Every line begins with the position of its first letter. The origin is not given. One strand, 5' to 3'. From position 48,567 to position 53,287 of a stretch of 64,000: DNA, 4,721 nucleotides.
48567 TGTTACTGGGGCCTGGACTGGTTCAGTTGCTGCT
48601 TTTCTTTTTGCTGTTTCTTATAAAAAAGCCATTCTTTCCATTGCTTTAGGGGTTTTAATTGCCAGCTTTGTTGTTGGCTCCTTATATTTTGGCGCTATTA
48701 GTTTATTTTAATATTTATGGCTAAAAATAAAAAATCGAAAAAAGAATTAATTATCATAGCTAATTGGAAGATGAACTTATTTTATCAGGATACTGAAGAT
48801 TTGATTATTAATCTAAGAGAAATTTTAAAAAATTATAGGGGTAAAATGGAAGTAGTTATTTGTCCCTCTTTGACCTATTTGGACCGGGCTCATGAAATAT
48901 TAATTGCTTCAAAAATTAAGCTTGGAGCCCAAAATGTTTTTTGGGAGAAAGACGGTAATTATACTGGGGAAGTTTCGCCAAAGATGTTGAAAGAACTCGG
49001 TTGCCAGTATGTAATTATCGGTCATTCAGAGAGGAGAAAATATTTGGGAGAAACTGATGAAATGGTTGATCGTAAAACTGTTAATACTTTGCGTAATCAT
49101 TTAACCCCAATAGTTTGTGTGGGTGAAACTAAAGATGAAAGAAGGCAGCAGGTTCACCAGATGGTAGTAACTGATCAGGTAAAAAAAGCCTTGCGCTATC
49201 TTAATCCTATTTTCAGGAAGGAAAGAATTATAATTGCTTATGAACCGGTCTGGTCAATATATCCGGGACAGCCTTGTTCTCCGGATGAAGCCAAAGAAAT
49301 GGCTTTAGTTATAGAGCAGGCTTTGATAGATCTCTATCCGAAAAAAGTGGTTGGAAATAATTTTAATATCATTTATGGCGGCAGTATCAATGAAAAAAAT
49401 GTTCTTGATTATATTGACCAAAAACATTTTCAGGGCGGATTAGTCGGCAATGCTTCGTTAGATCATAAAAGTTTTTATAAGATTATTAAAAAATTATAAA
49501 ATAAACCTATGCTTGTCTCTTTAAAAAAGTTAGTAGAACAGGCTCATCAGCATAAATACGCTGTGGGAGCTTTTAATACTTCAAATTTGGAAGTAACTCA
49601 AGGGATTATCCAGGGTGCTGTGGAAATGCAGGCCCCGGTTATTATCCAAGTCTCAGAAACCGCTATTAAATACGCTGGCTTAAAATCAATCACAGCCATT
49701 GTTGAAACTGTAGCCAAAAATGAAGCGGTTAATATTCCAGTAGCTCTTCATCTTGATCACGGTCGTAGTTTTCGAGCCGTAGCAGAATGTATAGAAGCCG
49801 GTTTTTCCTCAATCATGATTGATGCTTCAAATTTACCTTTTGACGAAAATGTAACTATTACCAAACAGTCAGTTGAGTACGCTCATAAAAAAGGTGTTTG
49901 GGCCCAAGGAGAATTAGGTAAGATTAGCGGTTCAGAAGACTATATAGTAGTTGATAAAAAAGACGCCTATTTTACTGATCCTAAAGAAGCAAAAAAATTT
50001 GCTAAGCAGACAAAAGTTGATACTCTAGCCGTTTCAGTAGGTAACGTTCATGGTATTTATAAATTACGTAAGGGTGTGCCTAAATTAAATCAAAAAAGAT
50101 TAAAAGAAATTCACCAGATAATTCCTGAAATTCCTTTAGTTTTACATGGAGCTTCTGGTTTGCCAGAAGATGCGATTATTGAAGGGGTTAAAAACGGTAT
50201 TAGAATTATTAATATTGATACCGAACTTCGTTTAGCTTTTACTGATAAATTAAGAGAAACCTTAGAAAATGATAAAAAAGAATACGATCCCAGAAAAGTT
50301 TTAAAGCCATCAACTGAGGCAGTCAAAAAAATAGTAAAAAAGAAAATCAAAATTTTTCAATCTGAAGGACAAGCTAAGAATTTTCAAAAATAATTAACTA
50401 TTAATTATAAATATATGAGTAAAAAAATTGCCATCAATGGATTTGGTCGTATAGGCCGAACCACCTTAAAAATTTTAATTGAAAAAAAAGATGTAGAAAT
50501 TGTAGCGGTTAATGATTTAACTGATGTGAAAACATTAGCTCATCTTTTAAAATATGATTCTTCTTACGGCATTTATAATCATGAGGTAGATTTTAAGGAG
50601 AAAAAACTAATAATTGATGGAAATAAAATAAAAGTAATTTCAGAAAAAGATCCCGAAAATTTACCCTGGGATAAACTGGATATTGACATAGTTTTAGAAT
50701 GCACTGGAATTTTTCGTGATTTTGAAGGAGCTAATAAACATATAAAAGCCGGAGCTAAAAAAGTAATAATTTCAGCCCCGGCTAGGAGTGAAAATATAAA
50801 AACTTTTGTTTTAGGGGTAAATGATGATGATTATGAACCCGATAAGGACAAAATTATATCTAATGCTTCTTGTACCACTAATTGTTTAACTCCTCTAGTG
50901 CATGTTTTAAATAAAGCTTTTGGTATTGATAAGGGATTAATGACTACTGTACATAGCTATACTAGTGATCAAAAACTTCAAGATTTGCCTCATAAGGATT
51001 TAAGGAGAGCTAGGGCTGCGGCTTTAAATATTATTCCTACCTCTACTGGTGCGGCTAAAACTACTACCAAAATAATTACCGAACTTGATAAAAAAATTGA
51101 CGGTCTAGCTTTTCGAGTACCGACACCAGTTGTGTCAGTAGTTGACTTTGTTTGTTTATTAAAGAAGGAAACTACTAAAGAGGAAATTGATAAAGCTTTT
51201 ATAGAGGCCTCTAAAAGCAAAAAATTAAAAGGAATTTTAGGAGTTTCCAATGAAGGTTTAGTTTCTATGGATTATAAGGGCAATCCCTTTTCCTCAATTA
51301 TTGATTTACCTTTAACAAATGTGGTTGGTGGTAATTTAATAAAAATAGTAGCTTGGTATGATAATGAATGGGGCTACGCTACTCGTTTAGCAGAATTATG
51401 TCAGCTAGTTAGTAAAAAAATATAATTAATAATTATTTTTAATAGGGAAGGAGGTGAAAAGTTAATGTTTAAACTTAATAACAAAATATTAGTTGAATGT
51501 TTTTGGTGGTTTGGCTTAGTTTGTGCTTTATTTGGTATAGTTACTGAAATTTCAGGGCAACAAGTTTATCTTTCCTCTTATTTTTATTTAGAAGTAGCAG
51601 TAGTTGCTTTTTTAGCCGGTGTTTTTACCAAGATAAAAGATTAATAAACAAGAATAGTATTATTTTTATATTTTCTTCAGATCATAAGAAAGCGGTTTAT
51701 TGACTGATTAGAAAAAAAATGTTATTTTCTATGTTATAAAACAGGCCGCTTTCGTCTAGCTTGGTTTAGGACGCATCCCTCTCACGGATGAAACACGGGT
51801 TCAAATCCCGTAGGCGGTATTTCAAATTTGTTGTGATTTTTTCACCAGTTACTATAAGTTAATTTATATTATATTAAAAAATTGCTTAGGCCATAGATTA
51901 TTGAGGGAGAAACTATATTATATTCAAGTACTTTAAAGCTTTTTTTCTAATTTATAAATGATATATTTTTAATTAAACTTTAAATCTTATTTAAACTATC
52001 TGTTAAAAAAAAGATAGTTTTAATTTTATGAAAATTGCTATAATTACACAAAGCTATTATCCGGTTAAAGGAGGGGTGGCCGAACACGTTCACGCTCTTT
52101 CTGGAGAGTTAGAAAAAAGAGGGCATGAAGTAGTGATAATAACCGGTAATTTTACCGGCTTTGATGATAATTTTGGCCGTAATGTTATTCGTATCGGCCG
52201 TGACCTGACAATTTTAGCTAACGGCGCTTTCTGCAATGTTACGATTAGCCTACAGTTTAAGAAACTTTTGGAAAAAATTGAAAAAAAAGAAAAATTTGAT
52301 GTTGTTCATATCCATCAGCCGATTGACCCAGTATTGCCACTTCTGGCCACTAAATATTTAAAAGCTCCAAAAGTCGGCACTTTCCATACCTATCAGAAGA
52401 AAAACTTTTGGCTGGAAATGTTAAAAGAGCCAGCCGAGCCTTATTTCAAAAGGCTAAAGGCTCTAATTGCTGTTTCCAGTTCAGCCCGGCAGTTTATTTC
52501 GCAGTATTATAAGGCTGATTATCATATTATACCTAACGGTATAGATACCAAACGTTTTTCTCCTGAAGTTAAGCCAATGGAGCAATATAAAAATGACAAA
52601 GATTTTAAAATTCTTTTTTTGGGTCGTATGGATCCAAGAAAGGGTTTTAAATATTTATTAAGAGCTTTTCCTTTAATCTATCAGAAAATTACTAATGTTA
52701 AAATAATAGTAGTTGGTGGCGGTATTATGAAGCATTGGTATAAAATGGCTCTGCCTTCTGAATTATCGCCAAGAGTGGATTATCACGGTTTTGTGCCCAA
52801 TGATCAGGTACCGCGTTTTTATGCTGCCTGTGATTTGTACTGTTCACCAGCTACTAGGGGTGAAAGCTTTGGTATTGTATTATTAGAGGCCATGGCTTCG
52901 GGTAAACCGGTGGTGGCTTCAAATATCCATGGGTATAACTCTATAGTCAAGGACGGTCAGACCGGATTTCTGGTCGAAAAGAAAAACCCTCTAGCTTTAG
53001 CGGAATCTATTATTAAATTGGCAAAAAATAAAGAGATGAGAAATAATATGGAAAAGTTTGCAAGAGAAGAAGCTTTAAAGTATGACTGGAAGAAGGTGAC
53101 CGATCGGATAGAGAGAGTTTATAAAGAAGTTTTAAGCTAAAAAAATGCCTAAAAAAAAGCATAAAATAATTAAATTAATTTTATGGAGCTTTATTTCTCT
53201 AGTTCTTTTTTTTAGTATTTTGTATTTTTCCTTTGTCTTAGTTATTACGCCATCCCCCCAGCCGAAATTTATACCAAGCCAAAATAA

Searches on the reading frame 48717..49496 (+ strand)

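Call 16: search_protein_families(library=pfam, proteins=[window:48717-49496:+], max_evalue=0.001)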
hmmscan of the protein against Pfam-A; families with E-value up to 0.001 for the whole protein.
window:48717-49496:+ (260 aa): 1 family
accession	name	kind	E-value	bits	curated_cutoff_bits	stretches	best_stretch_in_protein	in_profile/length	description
PF00121.24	TIM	-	2.9e-79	266.5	20.1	1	12-259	2-244/245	Triosephosphate isomerase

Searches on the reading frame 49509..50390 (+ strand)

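Call 16: search_protein_families(library=pfam, proteins=[window:49509-50390:+], max_evalue=0.001)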
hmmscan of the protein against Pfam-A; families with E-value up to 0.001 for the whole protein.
window:49509-50390:+ (294 aa): 1 family
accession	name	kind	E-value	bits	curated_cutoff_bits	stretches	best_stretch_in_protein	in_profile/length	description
PF01116.26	F_bP_aldolase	-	7.4e-101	337.7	25.5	1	3-288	1-277/277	Fructose-bisphosphate aldolase class-II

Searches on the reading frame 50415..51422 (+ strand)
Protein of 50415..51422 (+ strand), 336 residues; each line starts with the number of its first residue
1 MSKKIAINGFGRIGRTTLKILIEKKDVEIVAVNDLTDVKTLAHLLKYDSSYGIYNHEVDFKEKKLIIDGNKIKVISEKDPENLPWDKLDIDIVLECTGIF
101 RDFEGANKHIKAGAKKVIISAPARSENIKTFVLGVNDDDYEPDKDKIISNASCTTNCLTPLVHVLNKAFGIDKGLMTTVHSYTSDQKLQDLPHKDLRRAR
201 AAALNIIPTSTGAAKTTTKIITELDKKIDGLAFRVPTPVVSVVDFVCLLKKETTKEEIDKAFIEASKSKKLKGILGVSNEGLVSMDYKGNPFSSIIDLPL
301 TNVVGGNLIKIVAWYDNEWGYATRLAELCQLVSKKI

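Call 16: search_protein_families(library=pfam, proteins=[window:50415-51422:+], max_evalue=0.001)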
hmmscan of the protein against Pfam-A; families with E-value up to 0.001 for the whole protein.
window:50415-51422:+ (336 aa): 2 families
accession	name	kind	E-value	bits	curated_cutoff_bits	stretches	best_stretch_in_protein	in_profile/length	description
PF02800.25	Gp_dh_C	-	3.4e-60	202.6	24.4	1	158-315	1-158/158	Glyceraldehyde 3-phosphate dehydrogenase, C-terminal domain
PF00044.30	Gp_dh_N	-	1.5e-40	138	31.7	1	4-102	2-100/101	Glyceraldehyde 3-phosphate dehydrogenase, NAD binding domain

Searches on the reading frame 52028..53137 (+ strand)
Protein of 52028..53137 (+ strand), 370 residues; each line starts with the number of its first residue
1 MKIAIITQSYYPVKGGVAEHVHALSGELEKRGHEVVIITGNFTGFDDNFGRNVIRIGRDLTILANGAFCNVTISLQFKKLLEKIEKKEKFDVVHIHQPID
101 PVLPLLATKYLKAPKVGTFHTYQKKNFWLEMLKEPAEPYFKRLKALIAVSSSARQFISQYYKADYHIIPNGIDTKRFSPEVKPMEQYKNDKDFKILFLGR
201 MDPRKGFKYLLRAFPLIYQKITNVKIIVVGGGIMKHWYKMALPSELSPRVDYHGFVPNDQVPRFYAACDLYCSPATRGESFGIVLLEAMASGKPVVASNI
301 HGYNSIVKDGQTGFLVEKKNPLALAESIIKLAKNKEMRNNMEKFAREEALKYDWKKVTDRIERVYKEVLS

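Call 16: search_protein_families(library=pfam, proteins=[window:52028-53137:+], max_evalue=0.001)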
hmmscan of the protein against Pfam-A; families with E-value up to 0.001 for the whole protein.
window:52028-53137:+ (370 aa): 8 families
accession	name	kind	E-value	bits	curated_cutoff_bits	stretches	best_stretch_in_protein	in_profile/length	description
PF00534.26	Glycos_transf_1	-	6.8e-46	156.4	26.4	1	187-347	10-171/172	Glycosyl transferases group 1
PF13692.12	Glyco_trans_1_4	-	1.9e-38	132.4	27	1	194-334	3-142/142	Glycosyl transferases group 1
PF13439.12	Glyco_transf_4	-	1.3e-28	100.6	28.5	1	15-176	2-170/170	Glycosyltransferase Family 4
PF13579.12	Glyco_trans_4_4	-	3.2e-10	41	29.7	1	15-171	1-158/158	Glycosyl transferase 4-like domain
PF13524.12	Glyco_trans_1_2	-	2.6e-08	34.4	25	1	223-358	14-139/144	Glycosyl transferase-like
PF08323.17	Glyco_transf_5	-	5.6e-06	26.7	22.7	1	2-60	1-62/239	Starch synthase catalytic domain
PF20706.3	GT4-conflict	-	6.5e-06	25.8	26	1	171-315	180-324/385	Family 4 Glycosyltransferase in conflict systems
PF13477.12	Glyco_trans_4_2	-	0.00017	22.2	23.4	1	20-119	12-106/139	Glycosyl transferase 4-like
